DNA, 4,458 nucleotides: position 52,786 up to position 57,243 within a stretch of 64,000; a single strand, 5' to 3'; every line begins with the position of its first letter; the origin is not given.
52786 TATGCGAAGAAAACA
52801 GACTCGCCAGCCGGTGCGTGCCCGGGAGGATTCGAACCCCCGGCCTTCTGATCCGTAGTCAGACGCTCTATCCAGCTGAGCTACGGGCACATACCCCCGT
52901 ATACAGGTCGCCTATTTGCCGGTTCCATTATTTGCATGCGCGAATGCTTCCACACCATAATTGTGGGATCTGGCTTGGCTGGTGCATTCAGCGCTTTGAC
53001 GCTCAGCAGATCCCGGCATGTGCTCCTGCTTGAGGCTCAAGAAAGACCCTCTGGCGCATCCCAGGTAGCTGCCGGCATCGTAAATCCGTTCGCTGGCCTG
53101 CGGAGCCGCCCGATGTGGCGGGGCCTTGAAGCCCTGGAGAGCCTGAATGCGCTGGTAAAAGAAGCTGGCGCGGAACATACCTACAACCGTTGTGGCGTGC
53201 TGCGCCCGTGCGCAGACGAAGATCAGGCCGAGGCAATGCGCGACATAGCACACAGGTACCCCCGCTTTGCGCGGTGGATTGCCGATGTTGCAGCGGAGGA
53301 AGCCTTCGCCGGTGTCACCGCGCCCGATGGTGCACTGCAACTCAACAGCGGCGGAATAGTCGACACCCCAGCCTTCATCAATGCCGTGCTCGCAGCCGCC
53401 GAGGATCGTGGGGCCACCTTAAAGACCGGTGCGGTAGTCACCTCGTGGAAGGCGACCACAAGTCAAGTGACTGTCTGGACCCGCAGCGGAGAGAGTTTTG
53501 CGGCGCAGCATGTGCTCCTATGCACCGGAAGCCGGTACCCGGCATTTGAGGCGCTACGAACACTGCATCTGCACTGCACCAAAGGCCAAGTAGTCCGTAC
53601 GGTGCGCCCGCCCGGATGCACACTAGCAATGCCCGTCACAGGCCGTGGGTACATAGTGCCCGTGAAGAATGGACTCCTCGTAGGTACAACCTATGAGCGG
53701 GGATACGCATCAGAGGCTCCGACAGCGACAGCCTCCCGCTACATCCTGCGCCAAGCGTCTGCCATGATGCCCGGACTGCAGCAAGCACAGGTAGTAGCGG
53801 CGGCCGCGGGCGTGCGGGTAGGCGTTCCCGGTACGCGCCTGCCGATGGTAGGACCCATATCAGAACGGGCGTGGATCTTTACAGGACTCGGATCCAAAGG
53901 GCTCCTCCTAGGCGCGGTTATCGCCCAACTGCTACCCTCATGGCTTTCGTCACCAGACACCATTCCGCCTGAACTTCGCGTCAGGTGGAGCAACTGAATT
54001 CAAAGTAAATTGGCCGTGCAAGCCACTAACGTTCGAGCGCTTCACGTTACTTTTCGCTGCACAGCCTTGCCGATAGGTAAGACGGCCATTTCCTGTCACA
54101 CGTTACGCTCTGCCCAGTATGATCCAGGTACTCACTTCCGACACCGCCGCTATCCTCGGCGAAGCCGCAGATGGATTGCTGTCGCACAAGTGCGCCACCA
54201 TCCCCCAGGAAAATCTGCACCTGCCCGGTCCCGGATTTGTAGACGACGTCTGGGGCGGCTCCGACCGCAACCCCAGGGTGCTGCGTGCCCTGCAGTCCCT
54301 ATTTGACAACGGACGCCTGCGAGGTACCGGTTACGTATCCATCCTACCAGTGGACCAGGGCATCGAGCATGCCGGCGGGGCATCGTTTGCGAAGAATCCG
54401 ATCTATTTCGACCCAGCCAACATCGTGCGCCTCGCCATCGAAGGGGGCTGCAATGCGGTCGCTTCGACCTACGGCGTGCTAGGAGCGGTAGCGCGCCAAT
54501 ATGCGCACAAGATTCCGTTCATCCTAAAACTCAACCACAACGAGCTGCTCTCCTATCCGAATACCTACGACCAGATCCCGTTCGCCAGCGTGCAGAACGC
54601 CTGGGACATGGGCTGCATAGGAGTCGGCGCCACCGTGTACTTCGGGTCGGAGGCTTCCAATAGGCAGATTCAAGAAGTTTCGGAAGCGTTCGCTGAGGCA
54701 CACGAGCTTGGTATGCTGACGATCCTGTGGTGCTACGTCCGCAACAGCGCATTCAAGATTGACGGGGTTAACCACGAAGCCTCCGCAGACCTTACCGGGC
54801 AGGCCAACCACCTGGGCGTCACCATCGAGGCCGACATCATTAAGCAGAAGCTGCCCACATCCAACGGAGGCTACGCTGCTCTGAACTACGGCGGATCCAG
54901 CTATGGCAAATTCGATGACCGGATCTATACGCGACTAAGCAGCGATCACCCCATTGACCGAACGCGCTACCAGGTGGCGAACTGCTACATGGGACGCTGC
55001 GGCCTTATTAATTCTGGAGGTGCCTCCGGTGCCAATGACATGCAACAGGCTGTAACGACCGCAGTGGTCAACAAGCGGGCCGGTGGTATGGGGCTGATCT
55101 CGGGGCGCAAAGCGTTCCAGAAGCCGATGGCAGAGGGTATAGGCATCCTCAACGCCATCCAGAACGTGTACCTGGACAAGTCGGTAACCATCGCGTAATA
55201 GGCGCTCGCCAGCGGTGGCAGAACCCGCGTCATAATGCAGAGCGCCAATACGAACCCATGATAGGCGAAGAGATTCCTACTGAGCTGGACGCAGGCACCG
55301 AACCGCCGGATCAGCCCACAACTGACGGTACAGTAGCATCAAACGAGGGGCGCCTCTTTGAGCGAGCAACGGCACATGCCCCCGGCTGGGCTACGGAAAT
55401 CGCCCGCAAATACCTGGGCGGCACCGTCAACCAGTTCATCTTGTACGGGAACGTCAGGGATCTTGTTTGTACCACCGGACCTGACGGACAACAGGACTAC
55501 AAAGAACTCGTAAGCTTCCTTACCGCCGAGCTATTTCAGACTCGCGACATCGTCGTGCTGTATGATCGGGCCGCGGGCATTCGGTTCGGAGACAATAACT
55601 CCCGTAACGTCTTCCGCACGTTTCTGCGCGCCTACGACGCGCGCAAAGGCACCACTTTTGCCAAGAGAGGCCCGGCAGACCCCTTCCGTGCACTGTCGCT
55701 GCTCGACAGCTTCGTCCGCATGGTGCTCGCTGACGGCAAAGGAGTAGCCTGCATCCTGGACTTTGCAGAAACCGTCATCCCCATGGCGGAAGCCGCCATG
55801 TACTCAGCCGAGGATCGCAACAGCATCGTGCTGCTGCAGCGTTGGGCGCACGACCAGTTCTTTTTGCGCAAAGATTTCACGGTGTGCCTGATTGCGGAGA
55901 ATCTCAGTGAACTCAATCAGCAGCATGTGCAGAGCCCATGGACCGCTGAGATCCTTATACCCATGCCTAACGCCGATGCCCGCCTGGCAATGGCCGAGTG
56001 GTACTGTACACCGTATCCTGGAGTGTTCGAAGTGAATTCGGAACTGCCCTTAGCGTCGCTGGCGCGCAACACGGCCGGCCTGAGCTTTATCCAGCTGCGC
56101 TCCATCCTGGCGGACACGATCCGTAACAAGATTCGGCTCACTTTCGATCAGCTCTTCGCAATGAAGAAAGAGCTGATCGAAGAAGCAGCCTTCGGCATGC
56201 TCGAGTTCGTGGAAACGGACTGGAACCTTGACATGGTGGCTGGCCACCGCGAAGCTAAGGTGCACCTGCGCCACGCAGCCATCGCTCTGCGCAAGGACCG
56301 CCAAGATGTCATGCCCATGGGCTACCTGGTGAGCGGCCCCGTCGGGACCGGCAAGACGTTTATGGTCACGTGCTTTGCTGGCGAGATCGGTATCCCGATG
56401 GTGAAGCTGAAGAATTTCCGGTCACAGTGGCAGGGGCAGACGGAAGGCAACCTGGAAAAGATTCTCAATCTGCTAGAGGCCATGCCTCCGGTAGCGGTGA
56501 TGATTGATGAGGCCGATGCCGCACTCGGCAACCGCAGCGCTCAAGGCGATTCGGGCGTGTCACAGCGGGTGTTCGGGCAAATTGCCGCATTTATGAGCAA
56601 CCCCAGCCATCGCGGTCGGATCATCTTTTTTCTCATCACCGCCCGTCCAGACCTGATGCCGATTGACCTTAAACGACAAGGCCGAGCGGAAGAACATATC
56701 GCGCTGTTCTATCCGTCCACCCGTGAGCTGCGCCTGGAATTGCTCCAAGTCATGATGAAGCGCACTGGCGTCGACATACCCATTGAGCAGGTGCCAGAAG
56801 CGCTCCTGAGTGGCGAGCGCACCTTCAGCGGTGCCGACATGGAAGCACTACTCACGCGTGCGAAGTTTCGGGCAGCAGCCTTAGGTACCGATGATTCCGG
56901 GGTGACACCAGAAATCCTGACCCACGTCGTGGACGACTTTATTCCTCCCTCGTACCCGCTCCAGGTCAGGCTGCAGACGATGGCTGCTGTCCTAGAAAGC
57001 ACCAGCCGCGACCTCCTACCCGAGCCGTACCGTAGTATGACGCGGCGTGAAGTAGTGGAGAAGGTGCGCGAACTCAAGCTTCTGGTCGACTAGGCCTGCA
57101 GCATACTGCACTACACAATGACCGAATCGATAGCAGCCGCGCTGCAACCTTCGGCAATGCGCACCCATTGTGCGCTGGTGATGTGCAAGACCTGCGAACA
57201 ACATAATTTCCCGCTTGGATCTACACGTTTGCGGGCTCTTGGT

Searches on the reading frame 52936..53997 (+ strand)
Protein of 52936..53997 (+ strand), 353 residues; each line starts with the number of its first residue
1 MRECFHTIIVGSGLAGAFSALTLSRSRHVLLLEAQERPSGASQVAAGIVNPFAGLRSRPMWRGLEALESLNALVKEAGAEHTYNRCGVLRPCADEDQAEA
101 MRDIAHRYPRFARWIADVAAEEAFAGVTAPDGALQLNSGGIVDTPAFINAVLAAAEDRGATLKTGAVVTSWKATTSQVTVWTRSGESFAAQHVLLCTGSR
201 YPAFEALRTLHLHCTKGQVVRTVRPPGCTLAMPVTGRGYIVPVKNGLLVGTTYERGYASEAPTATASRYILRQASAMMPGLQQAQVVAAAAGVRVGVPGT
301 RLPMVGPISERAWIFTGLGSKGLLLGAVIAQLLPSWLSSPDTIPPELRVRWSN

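Call 50: search_protein_families(library=pfam, proteins=[window:52936-53997:+], max_evalue=0.001)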
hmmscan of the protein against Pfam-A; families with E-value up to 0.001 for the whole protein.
window:52936-53997:+ (353 aa): 5 families
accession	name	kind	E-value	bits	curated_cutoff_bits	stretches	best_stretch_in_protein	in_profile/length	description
PF01266.30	DAO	-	1.5e-48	166.5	27.9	1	7-333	2-350/353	FAD dependent oxidoreductase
PF07992.20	Pyr_redox_2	-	2.3e-06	27.7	26.1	0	146-219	184-257/291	Pyridine nucleotide-disulphide oxidoreductase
PF13450.12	NAD_binding_8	-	1.3e-05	25.9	21.9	1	9-42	1-35/68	NAD(P)-binding Rossmann-like domain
PF03486.20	HI0933_like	-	2.2e-05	24.5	50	0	6-38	2-35/244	HI0933-like protein Rossmann domain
PF00890.30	FAD_binding_2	-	5.2e-05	23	20.4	1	7-198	2-202/414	FAD binding domain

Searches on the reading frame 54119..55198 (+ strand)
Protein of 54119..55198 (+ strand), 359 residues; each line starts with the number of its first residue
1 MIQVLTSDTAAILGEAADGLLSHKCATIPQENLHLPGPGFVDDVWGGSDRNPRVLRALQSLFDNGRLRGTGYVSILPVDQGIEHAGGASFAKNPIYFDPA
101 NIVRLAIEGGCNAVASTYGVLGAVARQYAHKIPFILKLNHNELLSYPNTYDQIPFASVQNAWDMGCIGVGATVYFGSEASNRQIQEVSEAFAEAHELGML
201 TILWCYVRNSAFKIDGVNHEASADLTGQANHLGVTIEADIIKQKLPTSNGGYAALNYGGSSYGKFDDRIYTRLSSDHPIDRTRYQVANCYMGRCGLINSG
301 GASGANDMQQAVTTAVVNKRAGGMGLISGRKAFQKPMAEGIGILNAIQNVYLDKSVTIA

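Call 50: search_protein_families(library=pfam, proteins=[window:54119-55198:+], max_evalue=0.001)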
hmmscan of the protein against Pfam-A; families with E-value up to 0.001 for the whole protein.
window:54119-55198:+ (359 aa): 1 family
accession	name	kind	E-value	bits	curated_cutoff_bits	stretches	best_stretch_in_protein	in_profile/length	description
PF01791.15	DeoC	-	1.1e-61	208.9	23.8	1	74-335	2-229/229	DeoC/LacD family aldolase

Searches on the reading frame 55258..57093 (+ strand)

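Call 50: search_protein_families(library=pfam, proteins=[window:55258-57093:+], max_evalue=0.001)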
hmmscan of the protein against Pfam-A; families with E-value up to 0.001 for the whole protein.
window:55258-57093:+ (611 aa): 1 family
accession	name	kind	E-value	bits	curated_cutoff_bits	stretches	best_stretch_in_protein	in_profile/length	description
PF00004.35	AAA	-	2.6e-22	80.1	21.2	1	357-482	2-128/131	ATPase family associated with various cellular activities (AAA)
